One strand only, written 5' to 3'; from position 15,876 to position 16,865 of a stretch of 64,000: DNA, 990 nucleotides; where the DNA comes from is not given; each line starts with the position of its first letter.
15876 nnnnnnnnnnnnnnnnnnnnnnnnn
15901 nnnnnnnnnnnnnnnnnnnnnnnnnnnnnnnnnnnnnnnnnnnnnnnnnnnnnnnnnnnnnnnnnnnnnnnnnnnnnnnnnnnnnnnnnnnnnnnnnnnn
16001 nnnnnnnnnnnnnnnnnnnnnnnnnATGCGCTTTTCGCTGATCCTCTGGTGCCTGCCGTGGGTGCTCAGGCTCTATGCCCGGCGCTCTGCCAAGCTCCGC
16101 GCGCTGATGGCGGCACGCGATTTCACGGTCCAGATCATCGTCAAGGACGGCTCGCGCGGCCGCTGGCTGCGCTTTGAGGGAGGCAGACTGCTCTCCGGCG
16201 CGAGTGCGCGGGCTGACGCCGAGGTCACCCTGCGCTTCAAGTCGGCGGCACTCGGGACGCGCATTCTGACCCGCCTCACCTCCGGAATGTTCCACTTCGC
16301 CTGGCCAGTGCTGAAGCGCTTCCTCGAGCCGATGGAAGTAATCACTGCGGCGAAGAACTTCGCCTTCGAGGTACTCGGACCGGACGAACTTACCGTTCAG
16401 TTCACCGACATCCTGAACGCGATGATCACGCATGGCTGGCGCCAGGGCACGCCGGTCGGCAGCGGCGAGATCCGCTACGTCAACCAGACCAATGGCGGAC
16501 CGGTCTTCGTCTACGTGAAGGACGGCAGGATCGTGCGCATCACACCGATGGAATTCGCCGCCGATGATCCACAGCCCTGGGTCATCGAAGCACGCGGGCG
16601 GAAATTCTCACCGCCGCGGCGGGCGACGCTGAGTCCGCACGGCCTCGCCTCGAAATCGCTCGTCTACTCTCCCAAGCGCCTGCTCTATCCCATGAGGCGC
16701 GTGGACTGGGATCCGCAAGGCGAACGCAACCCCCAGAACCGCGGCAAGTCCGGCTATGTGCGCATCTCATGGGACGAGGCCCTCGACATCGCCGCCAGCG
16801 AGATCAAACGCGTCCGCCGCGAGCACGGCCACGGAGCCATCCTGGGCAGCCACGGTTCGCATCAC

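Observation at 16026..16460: N-terminal hydrophobic helix plus SCP2-like lipid-binding domain fused to an AthL-like hydroxylase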

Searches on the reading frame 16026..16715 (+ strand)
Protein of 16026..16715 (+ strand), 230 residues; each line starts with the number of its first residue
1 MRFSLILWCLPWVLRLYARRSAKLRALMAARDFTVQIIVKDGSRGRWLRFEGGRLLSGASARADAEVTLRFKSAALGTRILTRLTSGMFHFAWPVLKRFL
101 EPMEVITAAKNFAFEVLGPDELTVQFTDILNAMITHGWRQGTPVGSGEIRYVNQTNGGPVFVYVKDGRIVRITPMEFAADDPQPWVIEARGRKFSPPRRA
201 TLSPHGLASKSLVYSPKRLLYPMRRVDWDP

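Call 59: search_dna_similar(query=window:16026-16715:+, collection=plasmids, mode=protein, max_rows=25, max_evalue=0.00001)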
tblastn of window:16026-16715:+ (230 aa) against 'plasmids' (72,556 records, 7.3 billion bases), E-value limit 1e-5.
Records with a match: 9; places in all: 10; records where one place covers at least 80% of the query: 8.
Best place of each record, by identity: 60-80% 1; <60% 8.
By first word of the organism name: Burkholderia 2; Paraburkholderia 2; Ensifer 1; Rhizobium 1; Cupriavidus 1; Salipiger 1; Sinorhizobium 1.
By predicted mobility (MOB-suite, as given by PLSDB): non-mobilizable 5; mobilizable 2; conjugative 2.
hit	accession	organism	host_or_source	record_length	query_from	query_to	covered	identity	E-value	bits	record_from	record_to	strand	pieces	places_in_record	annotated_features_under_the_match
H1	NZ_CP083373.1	Ensifer canadensis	Melilotus albus,Cell Culture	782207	3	230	99%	48.7%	3e-55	196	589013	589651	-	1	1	molybdopterin-dependent oxidoreductase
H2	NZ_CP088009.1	Rhizobium sp. T136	Melilotus albus,Cell culture,root nodule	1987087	6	230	98%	49.3%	5e-53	190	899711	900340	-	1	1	none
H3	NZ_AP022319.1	Burkholderia sp. THE68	Togo hemipterus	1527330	5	230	98%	44.7%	2e-49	179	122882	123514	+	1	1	none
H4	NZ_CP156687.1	Burkholderia stagnalis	Bacterial cells,soils collected in ...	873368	6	230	98%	44.9%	3e-47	173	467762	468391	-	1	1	molybdopterin-dependent oxidoreductase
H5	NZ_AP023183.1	Paraburkholderia sp. PGU19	Physopelta gutta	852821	6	230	98%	44.4%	2e-46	171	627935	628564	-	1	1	molybdopterin-dependent oxidoreductase | hypothetical protein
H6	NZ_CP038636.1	Cupriavidus oxalaticus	whole organism,sewage sludge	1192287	6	230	98%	43.2%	3e-46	170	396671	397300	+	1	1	none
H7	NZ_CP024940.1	Paraburkholderia hospita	soil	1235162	6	230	98%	43.1%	8e-46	169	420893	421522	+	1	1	record has no annotation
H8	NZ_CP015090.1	Salipiger abyssi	single cell,marine seawater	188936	1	230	100%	39.6%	3e-46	170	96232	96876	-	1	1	molybdopterin-dependent oxidoreductase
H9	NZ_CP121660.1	Sinorhizobium terangae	Desmanthus virgatus,cell culture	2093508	155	230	33%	73.7%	6e-30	124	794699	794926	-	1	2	none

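Call 60: get_annotated_region(hit=H1, flank=12000)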
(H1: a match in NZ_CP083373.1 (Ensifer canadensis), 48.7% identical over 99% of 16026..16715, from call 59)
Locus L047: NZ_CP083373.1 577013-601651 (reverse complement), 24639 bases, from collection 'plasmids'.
description: Ensifer canadensis strain T173 plasmid pT173c, complete sequence
organism: Ensifer canadensis (NCBI taxid 555315)
taxonomy: Bacteria; Pseudomonadota; Alphaproteobacteria; Hyphomicrobiales; Rhizobiaceae; Ensifer; Ensifer canadensis
host: -; source: Melilotus albus,Cell Culture; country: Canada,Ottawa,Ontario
typing (MOB-suite, as given by PLSDB): non-mobilizable; replicon rep_cluster_471
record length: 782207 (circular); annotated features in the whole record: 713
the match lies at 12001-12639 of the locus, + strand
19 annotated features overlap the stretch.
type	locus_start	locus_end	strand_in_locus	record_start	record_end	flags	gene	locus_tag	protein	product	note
CDS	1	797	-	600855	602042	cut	-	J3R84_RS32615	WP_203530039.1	ABC transporter permease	GO:0008643 - carbohydrate transport [Evidence IEA]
CDS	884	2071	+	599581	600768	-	-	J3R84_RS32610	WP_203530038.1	Gfo/Idh/MocA family oxidoreductase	-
CDS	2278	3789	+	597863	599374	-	-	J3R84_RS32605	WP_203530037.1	GMC family oxidoreductase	-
CDS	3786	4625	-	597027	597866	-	-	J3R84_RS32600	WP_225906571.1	helix-turn-helix domain-containing protein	-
CDS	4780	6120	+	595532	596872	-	hisD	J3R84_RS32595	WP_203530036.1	histidinol dehydrogenase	GO:0000105 - histidine biosynthetic process [Evidence IEA]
CDS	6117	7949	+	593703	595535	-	-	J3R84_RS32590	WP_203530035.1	thiamine pyrophosphate-binding protein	-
CDS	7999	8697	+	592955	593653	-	-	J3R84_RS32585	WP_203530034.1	hypothetical protein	-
CDS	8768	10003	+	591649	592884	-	-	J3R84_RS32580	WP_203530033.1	VOC family protein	-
CDS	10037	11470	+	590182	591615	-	-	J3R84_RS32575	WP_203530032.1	aspartate ammonia-lyase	-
CDS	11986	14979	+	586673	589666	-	-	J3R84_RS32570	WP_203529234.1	molybdopterin-dependent oxidoreductase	-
CDS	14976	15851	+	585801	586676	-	-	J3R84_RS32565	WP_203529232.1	4Fe-4S dicluster domain-containing protein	-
CDS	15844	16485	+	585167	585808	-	-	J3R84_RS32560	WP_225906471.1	TetR family transcriptional regulator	-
CDS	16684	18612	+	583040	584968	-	-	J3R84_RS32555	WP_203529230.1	acyl-CoA synthetase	-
CDS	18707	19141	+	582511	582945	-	-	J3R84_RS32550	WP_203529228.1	VOC family protein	-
CDS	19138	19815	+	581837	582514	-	-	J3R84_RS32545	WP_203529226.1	VOC family protein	-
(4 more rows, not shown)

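Call 61: get_annotated_region(hit=H4, flank=12000)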
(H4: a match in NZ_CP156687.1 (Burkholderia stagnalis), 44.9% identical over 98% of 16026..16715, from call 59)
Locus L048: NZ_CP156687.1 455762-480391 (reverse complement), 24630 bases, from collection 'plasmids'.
description: Burkholderia stagnalis strain YJ-2 plasmid plas2, complete sequence
organism: Burkholderia stagnalis (NCBI taxid 1503054)
taxonomy: Bacteria; Pseudomonadota; Betaproteobacteria; Burkholderiales; Burkholderiaceae; Burkholderia; Burkholderia stagnalis
host: -; source: Bacterial cells,soils collected in Guangdong Province, China; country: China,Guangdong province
typing (MOB-suite, as given by PLSDB): non-mobilizable
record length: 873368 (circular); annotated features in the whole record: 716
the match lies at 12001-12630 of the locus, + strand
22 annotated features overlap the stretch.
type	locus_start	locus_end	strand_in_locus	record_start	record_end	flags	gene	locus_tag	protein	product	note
CDS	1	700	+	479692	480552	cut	-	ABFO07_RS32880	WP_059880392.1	GNAT family N-acetyltransferase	-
CDS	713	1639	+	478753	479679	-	-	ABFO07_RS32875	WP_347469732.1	glyoxylate/hydroxypyruvate reductase A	-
CDS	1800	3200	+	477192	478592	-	-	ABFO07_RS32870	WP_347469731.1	aspartate aminotransferase family protein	-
CDS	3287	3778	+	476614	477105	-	-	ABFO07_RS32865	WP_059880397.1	winged helix-turn-helix transcriptional regulator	-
CDS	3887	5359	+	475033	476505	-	-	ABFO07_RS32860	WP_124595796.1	NAD-dependent succinate-semialdehyde dehydrogenase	-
CDS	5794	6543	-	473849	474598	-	-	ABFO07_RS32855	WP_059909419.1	TetR/AcrR family transcriptional regulator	GO:0006355 - regulation of DNA-templated transcription [Evidence IEA]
CDS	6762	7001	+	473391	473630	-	-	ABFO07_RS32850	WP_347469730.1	hypothetical protein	-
CDS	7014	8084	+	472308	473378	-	-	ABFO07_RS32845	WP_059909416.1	VOC family protein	-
CDS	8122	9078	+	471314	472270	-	-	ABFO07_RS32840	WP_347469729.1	fumarylacetoacetate hydrolase family protein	-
CDS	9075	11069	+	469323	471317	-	-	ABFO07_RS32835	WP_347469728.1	acyl-CoA synthetase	-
CDS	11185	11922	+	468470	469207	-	-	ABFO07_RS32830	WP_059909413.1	OmpW family outer membrane protein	-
CDS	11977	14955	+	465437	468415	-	-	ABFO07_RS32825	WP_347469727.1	molybdopterin-dependent oxidoreductase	-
CDS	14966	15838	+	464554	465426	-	-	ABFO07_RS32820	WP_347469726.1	4Fe-4S dicluster domain-containing protein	-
CDS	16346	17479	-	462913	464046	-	-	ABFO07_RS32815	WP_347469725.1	amidohydrolase family protein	-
CDS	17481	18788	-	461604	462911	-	-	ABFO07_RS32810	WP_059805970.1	MFS transporter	GO:0055085 - transmembrane transport [Evidence IEA]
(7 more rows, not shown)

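Call 62: get_annotated_region(hit=H8, flank=12000)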
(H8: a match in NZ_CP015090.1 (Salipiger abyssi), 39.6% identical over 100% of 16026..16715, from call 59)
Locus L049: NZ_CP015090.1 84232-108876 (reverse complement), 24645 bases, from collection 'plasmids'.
description: Salipiger abyssi strain JLT2014 plasmid pPABY2, complete sequence
organism: Salipiger abyssi (NCBI taxid 1250539)
taxonomy: Bacteria; Pseudomonadota; Alphaproteobacteria; Rhodobacterales; Roseobacteraceae; Salipiger; Salipiger abyssi
host: -; source: single cell,marine seawater; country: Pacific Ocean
typing (MOB-suite, as given by PLSDB): non-mobilizable; replicon rep_cluster_508
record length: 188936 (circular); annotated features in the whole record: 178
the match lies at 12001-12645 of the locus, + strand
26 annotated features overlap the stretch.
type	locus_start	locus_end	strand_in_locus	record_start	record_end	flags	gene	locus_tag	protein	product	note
CDS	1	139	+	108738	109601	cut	-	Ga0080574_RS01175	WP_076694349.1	xanthine dehydrogenase family protein subunit M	-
CDS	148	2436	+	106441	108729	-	-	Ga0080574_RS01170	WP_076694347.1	xanthine dehydrogenase family protein molybdopterin-binding subunit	-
CDS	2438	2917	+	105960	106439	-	-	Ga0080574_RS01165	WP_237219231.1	(2Fe-2S)-binding protein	-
CDS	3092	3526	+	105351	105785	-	-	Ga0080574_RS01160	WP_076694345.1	nuclear transport factor 2 family protein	-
CDS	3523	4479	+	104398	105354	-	-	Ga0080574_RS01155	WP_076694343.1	fumarylacetoacetate hydrolase family protein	-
CDS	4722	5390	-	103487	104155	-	-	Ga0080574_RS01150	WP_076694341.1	dienelactone hydrolase family protein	-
CDS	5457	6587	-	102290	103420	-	-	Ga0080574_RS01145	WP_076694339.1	outer membrane protein transport protein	-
CDS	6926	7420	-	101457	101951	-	-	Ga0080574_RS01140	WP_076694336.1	flavin reductase family protein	-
CDS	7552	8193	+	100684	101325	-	-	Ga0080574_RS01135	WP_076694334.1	TetR/AcrR family transcriptional regulator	-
CDS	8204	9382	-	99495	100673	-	-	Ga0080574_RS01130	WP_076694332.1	acyl-CoA dehydrogenase family protein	-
CDS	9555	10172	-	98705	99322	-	-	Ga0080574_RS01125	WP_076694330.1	isochorismatase family protein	-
CDS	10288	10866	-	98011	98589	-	-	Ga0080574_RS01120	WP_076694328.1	TetR/AcrR family transcriptional regulator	GO:0006355 - regulation of DNA-templated transcription [Evidence IEA]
CDS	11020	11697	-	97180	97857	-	-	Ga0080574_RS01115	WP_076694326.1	TetR/AcrR family transcriptional regulator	GO:0006355 - regulation of DNA-templated transcription [Evidence IEA]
CDS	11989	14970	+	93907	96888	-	-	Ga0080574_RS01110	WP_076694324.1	molybdopterin-dependent oxidoreductase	-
CDS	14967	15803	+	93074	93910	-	-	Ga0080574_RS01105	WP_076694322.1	4Fe-4S dicluster domain-containing protein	-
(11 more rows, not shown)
